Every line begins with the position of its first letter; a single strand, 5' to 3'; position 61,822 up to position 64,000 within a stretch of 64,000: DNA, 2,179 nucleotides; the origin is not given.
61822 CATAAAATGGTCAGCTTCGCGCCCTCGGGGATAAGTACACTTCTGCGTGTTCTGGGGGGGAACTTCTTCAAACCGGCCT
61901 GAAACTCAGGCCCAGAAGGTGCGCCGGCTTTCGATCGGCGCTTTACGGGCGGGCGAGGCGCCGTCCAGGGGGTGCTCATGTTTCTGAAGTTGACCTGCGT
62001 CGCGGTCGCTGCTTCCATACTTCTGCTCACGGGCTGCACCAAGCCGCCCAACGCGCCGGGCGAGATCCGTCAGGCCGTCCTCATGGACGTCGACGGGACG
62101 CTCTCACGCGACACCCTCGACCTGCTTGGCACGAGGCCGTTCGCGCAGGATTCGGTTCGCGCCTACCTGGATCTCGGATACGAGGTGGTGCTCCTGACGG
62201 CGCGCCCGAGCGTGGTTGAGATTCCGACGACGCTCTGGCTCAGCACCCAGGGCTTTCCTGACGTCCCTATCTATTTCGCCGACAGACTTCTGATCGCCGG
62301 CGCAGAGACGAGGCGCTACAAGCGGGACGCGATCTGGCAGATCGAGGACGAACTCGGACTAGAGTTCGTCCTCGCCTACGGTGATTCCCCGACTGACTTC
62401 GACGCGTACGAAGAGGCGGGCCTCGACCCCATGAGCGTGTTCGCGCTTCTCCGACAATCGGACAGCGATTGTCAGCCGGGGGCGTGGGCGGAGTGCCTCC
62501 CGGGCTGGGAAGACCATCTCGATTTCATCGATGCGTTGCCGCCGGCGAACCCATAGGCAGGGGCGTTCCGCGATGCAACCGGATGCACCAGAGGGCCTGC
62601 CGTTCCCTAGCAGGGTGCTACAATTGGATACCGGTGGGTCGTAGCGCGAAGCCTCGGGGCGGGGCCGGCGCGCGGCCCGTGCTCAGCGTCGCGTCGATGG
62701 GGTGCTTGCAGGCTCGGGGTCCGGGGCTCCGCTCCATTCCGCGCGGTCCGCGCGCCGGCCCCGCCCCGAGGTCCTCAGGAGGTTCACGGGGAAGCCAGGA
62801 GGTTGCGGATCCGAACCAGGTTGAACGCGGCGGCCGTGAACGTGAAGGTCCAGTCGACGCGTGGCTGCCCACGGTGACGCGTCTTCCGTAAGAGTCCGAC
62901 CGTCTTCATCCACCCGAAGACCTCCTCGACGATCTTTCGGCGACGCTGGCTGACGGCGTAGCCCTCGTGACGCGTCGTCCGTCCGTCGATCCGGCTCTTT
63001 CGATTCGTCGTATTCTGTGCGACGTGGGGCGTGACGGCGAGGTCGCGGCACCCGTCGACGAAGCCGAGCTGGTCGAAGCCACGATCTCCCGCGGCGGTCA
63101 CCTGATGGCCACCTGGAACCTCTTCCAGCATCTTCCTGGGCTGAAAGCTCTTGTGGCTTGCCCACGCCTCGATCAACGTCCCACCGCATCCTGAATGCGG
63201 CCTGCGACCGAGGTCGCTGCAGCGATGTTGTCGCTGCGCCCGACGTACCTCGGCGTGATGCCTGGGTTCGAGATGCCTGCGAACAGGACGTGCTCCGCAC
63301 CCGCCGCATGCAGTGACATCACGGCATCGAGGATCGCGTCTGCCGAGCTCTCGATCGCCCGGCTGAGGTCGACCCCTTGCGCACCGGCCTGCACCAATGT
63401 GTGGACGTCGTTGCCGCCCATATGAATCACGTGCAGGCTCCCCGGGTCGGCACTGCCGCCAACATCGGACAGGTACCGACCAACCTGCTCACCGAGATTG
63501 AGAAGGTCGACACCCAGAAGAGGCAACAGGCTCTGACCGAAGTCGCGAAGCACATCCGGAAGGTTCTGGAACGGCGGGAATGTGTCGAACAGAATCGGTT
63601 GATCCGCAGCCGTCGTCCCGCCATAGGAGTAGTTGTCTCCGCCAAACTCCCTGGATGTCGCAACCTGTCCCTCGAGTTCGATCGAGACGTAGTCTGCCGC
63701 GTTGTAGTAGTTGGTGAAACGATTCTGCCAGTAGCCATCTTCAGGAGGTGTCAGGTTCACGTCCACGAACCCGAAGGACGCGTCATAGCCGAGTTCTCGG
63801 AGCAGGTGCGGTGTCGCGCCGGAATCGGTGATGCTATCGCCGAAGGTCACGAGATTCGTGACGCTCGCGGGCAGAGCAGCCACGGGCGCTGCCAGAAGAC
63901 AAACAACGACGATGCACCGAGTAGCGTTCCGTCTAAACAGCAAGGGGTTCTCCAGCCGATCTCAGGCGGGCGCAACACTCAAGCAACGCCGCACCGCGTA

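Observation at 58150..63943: Coherent secreted lipid-attacking gene set in an IS-scarred patch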

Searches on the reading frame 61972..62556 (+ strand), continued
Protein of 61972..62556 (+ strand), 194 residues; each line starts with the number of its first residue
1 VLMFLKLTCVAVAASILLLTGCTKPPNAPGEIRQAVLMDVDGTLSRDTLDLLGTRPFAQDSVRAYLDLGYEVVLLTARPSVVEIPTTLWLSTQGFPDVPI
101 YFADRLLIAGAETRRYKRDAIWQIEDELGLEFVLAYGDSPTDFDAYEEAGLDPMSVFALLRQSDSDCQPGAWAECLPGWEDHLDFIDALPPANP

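Call 81: search_dna_similar(query=L028:9500-10504:+, collection=plasmids, mode=protein, max_evalue=0.00001, max_rows=20)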
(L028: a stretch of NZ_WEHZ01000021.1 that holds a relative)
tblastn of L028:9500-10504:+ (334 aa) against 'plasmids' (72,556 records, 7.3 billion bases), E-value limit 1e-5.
Records with a match: 3; places in all: 3; records where one place covers at least 80% of the query: 3.
Best place of each record, by identity: 80-90% 2; <60% 1.
By first word of the organism name: Pseudoalteromonas 2; Bacillus 1.
By predicted mobility (MOB-suite, as given by PLSDB): non-mobilizable 3.
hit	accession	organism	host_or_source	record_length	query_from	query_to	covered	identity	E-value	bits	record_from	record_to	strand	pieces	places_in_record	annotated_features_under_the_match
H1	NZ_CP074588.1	Pseudoalteromonas piscicida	mixed culture,water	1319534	4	333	99%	89.4%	0e+0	598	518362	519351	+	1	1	none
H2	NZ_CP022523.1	Pseudoalteromonas sp. NC201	pure culture,sea water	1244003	4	333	99%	88.8%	0e+0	593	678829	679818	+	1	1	none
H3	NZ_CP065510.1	Bacillus sp. N447-1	Zoo anteater area soil,cell culture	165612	45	325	84%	36.2%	5e-36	145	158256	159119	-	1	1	HAD family acid phosphatase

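Call 82: get_annotated_region(hit=H1, flank=5000)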
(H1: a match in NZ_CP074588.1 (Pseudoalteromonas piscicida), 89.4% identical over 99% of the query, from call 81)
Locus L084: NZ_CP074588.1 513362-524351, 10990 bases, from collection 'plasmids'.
description: Pseudoalteromonas piscicida strain 2515 plasmid unnamed, complete sequence
organism: Pseudoalteromonas piscicida (NCBI taxid 43662)
taxonomy: Bacteria; Pseudomonadota; Gammaproteobacteria; Alteromonadales; Pseudoalteromonadaceae; Pseudoalteromonas; Pseudoalteromonas piscicida
host: -; source: mixed culture,water; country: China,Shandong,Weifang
typing (MOB-suite, as given by PLSDB): non-mobilizable
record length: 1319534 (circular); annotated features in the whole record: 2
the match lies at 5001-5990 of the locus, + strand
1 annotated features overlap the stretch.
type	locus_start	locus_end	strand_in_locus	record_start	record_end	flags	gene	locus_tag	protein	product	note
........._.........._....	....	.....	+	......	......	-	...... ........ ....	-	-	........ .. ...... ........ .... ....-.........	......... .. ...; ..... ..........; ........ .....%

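Call 83: get_annotated_region(hit=H3, flank=6000)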
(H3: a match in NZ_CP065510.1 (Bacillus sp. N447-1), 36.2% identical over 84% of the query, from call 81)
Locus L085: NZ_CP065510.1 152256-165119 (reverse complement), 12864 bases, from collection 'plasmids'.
description: Bacillus sp. N447-1 plasmid pN447-1, complete sequence
organism: Bacillus sp. N447-1 (NCBI taxid 2789208)
taxonomy: Bacteria; Bacillota; Bacilli; Bacillales; Bacillaceae; Bacillus; Bacillus sp. N447-1
host: -; source: Zoo anteater area soil,cell culture; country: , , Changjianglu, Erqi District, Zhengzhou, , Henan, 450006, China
typing (MOB-suite, as given by PLSDB): non-mobilizable; replicon rep_cluster_125,rep_cluster_163,rep_cluster_459
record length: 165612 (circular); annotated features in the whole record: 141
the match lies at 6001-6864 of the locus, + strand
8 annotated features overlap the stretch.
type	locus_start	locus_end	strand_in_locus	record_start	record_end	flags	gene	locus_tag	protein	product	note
CDS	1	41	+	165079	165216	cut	-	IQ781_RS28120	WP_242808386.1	hypothetical protein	-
CDS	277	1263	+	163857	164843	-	-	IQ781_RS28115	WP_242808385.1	LacI family DNA-binding transcriptional regulator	-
CDS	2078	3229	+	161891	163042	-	-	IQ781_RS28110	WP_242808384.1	HBL/NHE enterotoxin family protein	-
CDS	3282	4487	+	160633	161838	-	-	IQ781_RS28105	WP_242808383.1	HBL/NHE enterotoxin family protein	-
CDS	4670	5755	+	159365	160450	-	-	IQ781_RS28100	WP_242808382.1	HBL/NHE enterotoxin family protein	-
CDS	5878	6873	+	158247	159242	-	-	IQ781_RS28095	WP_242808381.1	HAD family acid phosphatase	-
CDS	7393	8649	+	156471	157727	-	-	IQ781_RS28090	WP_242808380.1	helix-turn-helix transcriptional regulator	-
CDS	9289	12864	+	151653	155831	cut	-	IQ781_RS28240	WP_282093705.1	S8 family serine peptidase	GO:0006508 - proteolysis [Evidence IEA]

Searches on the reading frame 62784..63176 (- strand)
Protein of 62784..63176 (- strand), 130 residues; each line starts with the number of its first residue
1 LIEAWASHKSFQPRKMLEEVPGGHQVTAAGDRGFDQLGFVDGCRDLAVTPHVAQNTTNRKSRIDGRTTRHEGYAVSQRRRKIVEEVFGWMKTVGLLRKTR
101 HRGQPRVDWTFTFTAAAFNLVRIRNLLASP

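Call 3: search_protein_families(library=pfam, proteins=[window:62784-63176:-], max_evalue=0.1)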
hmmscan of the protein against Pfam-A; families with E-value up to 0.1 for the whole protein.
window:62784-63176:- (130 aa): 2 families
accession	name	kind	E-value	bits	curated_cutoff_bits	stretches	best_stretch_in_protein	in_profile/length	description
PF13751.12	DDE_Tnp_1_6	-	1e-09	39.2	25.1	1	56-123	57-124/125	Transposase DDE domain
PF01609.27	DDE_Tnp_1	-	8.7e-08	32.6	23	1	16-120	68-200/200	Transposase DDE domain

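Call 4: search_protein_families(library=ncbifam, proteins=[window:62784-63176:-], max_evalue=0.1)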
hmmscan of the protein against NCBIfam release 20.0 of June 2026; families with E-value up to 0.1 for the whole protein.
window:62784-63176:- (130 aa): 7 families
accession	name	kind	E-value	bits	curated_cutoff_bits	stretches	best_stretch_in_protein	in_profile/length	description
NF033581.1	transpos_IS5_4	equivalog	3.2e-23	82.5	140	1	15-121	186-285/285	IS5 family transposase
NF033551.1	transpos_IS1182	equivalog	1.2e-11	44.2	270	1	66-123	428-485/488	IS1182 family transposase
NF033580.1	transpos_IS5_3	equivalog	0.00019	21.1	110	1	14-93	157-231/258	IS5 family transposase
NF033578.1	transpos_IS5_1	equivalog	0.0016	17.6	275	1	27-124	330-417/419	IS5 family transposase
NF033593.1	transpos_ISNCY_1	equivalog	0.0069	15.1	325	1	28-123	348-442/444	ISNCY family transposase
NF045586.1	Npun_F0494_fam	equivalog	0.083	12.6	65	0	58-98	33-73/118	Npun_F0494 family protein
NF033520.1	transpos_IS982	equivalog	0.098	12.2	130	1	54-103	177-224/243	IS982 family transposase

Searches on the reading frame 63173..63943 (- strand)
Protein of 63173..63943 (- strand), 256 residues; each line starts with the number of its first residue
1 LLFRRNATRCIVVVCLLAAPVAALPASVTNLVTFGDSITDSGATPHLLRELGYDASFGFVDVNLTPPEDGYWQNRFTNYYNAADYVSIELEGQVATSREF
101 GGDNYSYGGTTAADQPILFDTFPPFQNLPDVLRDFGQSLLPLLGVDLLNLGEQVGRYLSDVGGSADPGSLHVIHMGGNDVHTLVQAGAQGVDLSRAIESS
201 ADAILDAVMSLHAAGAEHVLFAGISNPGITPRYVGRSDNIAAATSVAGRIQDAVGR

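Call 3: search_protein_families(library=pfam, proteins=[window:63173-63943:-], max_evalue=0.1)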
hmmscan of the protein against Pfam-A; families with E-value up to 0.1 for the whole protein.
window:63173-63943:- (256 aa): 1 family
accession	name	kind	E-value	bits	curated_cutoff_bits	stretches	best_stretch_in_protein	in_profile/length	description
PF00657.28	Lipase_GDSL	-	6.9e-09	36.6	23.6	1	31-232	1-136/208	GDSL-like Lipase/Acylhydrolase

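Call 4: search_protein_families(library=ncbifam, proteins=[window:63173-63943:-], max_evalue=0.1)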
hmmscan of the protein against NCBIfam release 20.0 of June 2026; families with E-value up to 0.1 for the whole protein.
window:63173-63943:- (256 aa): 3 families
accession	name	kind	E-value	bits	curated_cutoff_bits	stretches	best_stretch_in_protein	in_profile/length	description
NF045907.1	LplActasePlaCLeg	equivalog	1.5e-13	50.3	700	2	67-240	117-284/429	lysophospholipase/glycerophospholipid:cholesterol acyltransferase PlaC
NF041609.1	esterase_EstP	equivalog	7.9e-09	34.4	1000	2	156-239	146-223/642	esterase EstP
NF045906.1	LysophlipPlaALeg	equivalog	1.7e-07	30.7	450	1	147-231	99-177/305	GDSL family lysophospholipase PlaA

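Call 12: search_solved_structures(query=window:63173-63943:-, max_evalue=0.01, show_alignments=1)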
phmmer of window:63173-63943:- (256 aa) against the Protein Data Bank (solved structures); distinct sequences matched with E-value up to 0.01: 7.
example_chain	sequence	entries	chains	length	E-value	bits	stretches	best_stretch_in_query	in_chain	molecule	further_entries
6uqy_A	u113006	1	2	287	6.3e-07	32.5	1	24-108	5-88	ChoE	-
6uqv_A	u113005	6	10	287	6.3e-07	32.5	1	24-108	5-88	ChoE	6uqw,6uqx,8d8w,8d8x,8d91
6uqz_A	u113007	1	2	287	6.3e-07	32.5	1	24-108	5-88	ChoE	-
6ur1_A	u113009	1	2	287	1.6e-06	31.2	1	24-108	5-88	ChoE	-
6ur0_A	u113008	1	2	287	2.5e-06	30.6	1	24-108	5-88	ChoE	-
8d8y_A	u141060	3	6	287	8.2e-06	28.9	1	24-108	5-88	ChoE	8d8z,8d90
3kvn_X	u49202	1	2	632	0.006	19.5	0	162-235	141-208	Esterase estA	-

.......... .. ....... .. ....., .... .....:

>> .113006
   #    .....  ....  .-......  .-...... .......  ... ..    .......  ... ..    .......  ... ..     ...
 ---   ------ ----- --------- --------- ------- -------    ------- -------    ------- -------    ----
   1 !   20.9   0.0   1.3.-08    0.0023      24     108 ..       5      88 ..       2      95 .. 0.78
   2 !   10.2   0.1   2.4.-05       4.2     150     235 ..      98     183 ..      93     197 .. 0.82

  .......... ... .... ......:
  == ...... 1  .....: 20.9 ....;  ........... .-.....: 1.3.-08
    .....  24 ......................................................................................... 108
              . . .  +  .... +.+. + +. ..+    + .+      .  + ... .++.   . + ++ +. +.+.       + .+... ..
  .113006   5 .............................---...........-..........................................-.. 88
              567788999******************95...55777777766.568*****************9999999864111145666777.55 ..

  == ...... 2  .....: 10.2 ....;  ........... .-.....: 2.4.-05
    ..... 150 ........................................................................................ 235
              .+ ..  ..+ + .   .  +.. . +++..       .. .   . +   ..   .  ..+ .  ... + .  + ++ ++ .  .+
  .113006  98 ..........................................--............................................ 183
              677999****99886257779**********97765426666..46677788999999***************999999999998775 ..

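Call 77: find_homologous_proteins(query=window:63173-63943:-, max_evalue=0.00001)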
Query window:63173-63943:- (256 aa): 11 proteins with E <= 0.00001 among 3358 candidates.
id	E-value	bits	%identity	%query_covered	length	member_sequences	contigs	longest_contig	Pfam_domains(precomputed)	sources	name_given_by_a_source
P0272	1.6e-150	518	100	92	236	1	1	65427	PF00657.29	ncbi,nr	ncbi:MAG: hypothetical protein GY937_09155 [bacterium]|nr:hypothetical protein [bacterium]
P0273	1.0e-29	122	37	90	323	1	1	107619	PF00657.29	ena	-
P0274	3.3e-19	88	36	80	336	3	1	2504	PF00657.29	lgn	-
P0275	3.2e-13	68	29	91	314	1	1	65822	PF07589.17,PF00657.29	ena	-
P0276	9.5e-9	53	32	83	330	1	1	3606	PF00657.29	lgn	-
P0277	3.1e-7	48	28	78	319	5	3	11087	PF00657.29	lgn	-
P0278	5.3e-7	48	30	94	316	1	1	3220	PF00657.29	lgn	-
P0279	1.9e-6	46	29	77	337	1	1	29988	PF00657.29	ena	-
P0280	2.1e-6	46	26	80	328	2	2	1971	PF00657.29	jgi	jgi:phospholipase/lecithinase/hemolysin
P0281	3.2e-6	45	30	93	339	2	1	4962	PF07589.17,PF00657.29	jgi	jgi:outer membrane lipase/esterase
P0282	3.2e-6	45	39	32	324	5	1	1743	PF00657.29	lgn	-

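Call 79: find_encoding_contigs(protein=P0273, flank=8000, max_places=2)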
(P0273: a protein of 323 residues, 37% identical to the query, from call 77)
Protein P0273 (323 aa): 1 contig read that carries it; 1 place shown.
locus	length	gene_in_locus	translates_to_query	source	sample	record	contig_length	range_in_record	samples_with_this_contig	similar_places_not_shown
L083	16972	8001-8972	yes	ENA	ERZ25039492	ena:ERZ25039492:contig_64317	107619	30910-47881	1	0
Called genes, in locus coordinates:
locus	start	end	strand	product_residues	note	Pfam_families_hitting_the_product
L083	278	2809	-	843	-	PF07715:Plug, PF00593:TonB_dep_Rec_b-barrel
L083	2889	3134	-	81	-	-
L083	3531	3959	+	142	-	-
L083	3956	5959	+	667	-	-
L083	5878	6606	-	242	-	-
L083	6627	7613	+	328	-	-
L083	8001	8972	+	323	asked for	PF00657:Lipase_GDSL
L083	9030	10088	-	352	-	PF00903:Glyoxalase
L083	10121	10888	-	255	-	PF05721:PhyH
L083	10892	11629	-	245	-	-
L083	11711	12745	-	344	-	PF00903:Glyoxalase (faint), PF13468:Glyoxalase_3, PF13669:Glyoxalase_4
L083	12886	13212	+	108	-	PF01039:Carboxyl_trans (weak)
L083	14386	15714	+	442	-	PF13458:Peripla_BP_6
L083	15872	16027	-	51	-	-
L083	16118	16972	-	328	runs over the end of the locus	PF00378:ECH_1, PF16113:ECH_2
